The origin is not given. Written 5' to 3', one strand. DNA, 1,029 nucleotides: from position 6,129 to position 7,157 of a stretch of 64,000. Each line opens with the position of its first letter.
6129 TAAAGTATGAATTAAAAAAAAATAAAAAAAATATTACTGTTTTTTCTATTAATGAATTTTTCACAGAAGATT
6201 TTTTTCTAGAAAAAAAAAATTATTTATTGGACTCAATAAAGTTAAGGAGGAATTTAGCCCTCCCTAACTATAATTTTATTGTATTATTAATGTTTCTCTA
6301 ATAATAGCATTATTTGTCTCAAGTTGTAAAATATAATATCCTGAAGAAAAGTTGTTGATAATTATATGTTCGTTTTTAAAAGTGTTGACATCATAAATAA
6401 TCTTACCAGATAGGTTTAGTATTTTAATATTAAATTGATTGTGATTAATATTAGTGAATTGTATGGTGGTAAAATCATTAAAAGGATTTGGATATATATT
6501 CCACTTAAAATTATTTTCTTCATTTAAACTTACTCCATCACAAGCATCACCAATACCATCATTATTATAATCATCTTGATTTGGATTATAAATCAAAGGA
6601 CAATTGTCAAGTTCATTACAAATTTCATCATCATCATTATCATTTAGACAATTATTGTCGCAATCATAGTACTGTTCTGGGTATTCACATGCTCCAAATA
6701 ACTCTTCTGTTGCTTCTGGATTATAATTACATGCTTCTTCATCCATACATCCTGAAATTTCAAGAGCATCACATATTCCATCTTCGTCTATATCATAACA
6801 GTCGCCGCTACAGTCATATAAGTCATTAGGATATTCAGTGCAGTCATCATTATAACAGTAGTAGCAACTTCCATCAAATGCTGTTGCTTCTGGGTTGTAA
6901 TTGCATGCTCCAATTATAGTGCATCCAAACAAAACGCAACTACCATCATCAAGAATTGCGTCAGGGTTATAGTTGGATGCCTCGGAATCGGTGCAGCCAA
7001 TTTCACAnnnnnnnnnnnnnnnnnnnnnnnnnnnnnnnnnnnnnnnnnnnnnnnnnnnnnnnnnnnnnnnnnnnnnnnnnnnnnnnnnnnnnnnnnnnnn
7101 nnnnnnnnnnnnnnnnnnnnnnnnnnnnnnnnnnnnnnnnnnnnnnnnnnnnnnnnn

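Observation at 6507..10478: About 1,320 consecutive residues with no Lys or Arg in a roughly 110-Cys T9SS cargo protein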

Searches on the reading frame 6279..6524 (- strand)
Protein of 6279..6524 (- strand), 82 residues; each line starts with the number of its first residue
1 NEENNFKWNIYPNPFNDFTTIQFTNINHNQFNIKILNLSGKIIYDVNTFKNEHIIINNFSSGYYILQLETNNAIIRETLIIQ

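Call 23: find_homologous_proteins(query=A3, max_evalue=10)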
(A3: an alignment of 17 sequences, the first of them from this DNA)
Query A3 (17 sequences) (82 aa, profile of the alignment): 98 proteins with E <= 10 among 215 candidates.
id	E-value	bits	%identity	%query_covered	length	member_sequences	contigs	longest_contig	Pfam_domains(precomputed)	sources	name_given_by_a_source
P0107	2.6e-27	112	59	100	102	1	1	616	PF18962.8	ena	-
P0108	1.2e-25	107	51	100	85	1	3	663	PF18962.8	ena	-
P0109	5.8e-18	82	29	98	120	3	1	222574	PF18962.8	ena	-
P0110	2.4e-16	77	25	95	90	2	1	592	PF18962.8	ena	-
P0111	2.7e-16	77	29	89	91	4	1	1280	PF18962.8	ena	-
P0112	8.4e-16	75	24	76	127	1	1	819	PF18962.8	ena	-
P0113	9.7e-16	75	24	83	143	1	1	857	PF00801.27,PF18962.8,PF18911.7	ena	-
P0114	2.5e-13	67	26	82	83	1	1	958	PF18962.8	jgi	jgi:hypothetical protein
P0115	1.3e-12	65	31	84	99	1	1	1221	PF18962.8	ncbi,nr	ncbi:MAG: T9SS type A sorting domain-containing protein [Bacteroidia bacterium]|nr:T9SS type A sorti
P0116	1.7e-12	65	28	89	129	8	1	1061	PF18962.8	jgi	jgi:hypothetical protein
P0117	2.7e-11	61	27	89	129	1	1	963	PF18962.8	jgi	jgi:hypothetical protein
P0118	2.9e-11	61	30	88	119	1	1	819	PF18962.8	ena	-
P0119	3.2e-11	61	24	83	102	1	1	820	PF18962.8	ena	-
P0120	7.0e-11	59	26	94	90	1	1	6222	PF18962.8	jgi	-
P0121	2.0e-10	58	31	89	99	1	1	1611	PF18962.8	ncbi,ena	-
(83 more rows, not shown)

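Call 44: search_protein_representatives(alignment_id=A3)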
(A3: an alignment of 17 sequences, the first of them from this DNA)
Query: 17 sequences, 82 profile positions. Proteins with E-value up to 0.001 (for the whole library): 484246; up to 1e-10: 6094; up to 1e-30: 9. The best 150 are listed.
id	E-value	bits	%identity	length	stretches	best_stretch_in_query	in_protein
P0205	4.7e-67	237.8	-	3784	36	24-65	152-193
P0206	6.9e-62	221.2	-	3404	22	18-70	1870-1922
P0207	2.6e-44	164.9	-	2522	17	16-74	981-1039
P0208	1.1e-41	156.5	-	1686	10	4-69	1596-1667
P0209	1.0e-38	147.0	-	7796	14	25-68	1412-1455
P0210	9.5e-38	143.9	-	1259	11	29-70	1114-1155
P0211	2.3e-37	142.6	-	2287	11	30-72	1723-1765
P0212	3.1e-34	132.6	-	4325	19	32-68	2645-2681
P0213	5.3e-31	122.3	-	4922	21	21-67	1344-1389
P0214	2.6e-30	120.0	-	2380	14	17-69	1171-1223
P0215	1.3e-29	117.8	-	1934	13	17-72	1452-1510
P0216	1.4e-29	117.8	-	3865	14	1-69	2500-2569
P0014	2.7e-29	116.8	-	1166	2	1-82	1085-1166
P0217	1.3e-28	114.6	-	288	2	2-82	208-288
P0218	1.4e-28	114.5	-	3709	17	31-67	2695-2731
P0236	1.4e-23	98.5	-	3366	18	22-52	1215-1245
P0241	5.0e-22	93.5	-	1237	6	25-73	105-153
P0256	4.0e-20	87.4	-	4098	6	9-80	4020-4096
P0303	5.3e-17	77.4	-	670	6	5-81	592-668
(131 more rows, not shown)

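Call 62: search_protein_families(library=pfam, proteins=[P0256, P0236, P0303, P0241], max_evalue=0.00001)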
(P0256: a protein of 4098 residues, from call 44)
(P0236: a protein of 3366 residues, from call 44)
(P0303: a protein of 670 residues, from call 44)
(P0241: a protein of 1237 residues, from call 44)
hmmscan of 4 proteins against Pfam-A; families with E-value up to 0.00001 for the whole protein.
P0256 (4098 aa): 21 families
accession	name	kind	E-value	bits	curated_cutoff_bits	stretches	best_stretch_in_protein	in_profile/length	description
PF17210.9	SdrD_B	-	1.7e-109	360.4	29.7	6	2116-2193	2-74/112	SdrD B-like domain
PF13620.12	CarboxypepD_reg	-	7.9e-42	141.9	32.3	6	2130-2179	6-55/82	Carboxypeptidase regulatory-like domain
PF17802.7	SpaA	-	1e-39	135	23.1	4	2133-2177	11-57/91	Prealbumin-like fold domain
PF11974.14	bMG3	-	2.1e-26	92.3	34.9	0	2138-2169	28-59/103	Bacterial alpha-2-macroglobulin MG3 domain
PF23623.1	GBD_IRG7_N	-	8e-23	80.9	27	0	2365-2407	39-84/95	IRG7 N-terminal galactose binding domain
PF18962.6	Por_Secre_tail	-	2.3e-22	79.5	27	1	4023-4096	3-74/75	Secretion system C-terminal sorting domain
PF09430.16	EMC7_beta-sandw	-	3.1e-22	79.5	26.6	0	2587-2631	7-49/122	ER membrane protein complex subunit 7, beta-sandwich domain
PF23193.1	NOMO_3rd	-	9e-20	71.4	27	0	3655-3685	53-83/120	NOMO third transthyretin-like domain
PF13895.12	Ig_2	-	1.9e-17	63.7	27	0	2057-2107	29-79/79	Immunoglobulin domain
PF24421.1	Ig_J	-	1.6e-16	60.7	29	0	3050-3091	51-92/104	Tip attachment protein J, Ig-like domain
PF00801.26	PKD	-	4.1e-16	59.2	23.5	0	1596-1657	7-76/80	PKD domain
PF13715.12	CarbopepD_reg_2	-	1.9e-15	57.1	32.2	0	2132-2179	7-51/88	CarboxypepD_reg-like domain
PF07495.19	Y_Y_Y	-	4.7e-14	52.5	26.6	0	2156-2185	22-51/65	Y_Y_Y domain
PF06832.18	BiPBP_C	-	2.1e-13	50.4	26.8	0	2040-2104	26-89/90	Penicillin-Binding Protein C-terminus Family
PF22898.2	NOMO1-like_1st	-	4.8e-13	49.5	27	0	2814-2870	13-72/85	BOS complex subunit NOMO1-like, first beta sandwich domain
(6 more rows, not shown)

P0236 (3366 aa): 4 families
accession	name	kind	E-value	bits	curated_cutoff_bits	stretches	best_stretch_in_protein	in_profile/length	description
PF13573.12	SprB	-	3.4e-247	798.2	28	35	563-598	2-37/37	SprB repeat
PF06832.18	BiPBP_C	-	1.2e-51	172.9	26.8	0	574-625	31-87/90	Penicillin-Binding Protein C-terminus Family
PF19910.5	DUF6383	-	6.9e-22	77.8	23.7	0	1886-1920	3-37/74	Domain of unknown function (DUF6383)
PF10727.15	Rossmann-like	-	3.5e-07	30.5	23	0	1442-1478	93-129/131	Rossmann-like domain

P0303 (670 aa): 4 families
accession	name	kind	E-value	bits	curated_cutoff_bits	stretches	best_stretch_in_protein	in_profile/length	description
PF13573.12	SprB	-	7.1e-52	173.2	28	5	312-345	1-34/37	SprB repeat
PF18962.6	Por_Secre_tail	-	1e-20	74.3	27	1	597-667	1-74/75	Secretion system C-terminal sorting domain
PF23585.1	DUF7137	-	4.7e-10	39.7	27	0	153-222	39-104/137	Domain of unknown function (DUF7137)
PF14440.12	XOO_2897-deam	-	2.4e-06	28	27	0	77-125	43-91/101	Xanthomonas XOO_2897-like deaminase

P0241 (1237 aa): 3 families
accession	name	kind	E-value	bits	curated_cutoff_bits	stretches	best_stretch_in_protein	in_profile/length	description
PF04151.21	PPC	-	3.5e-33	114.7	25.9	0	620-691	2-69/70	Bacterial pre-peptidase C-terminal domain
PF18962.6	Por_Secre_tail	-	3.1e-28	98.3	27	0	104-153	15-67/75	Secretion system C-terminal sorting domain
PF04234.18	CopC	-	3.2e-07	31.7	23.3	0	109-151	32-77/92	CopC domain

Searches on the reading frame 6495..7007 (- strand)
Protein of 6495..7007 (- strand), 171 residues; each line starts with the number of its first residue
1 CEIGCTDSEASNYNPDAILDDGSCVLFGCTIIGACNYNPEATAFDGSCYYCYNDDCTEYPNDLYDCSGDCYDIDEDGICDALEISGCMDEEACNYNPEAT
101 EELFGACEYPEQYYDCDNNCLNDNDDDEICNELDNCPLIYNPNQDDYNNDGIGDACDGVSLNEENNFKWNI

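Call 37: search_protein_families(library=pfam, max_evalue=10, proteins=[window:6495-7007:-])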
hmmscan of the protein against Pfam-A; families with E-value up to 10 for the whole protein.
seq(171 aa): 3 families
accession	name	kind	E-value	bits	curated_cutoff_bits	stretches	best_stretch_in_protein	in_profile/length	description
PF22745.1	Nlig-Ia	-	0.13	13.4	27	1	113-135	20-42/92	DNA ligase-like, N-terminal NAD+-binding domain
PF03495.19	Binary_toxB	-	0.39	11.4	25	1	72-89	2-20/78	Clostridial binary toxin B/anthrax toxin PA Ca-binding domain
PF07102.17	YbcO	-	2.8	8.5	29.9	1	30-44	15-29/92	Putative nuclease YbcO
